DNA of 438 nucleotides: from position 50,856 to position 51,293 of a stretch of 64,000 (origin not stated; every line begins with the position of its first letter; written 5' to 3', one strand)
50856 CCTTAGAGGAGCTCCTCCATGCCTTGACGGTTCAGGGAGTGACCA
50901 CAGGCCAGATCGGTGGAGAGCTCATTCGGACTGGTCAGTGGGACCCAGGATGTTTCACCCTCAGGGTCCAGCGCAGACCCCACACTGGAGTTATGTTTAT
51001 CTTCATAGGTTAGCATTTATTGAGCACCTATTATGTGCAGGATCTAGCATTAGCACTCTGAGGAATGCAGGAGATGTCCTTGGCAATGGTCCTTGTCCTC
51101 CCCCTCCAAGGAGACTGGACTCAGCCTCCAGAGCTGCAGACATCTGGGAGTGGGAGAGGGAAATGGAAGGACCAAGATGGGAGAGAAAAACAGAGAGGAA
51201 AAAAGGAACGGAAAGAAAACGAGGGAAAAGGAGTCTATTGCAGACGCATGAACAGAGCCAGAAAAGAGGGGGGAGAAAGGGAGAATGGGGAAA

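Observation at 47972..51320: Perfect 194-bp inverted repeat brackets the whole C16orf54 CDS and duplicates its splice acceptor and start codon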

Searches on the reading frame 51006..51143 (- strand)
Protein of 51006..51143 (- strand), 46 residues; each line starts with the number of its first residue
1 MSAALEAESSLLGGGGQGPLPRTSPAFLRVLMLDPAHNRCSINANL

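Call 8: search_protein_families(library=pfam, proteins=[window:51006-51143:-], max_evalue=0.01)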
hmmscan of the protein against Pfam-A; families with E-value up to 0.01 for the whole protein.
seq(46 aa): 0 families
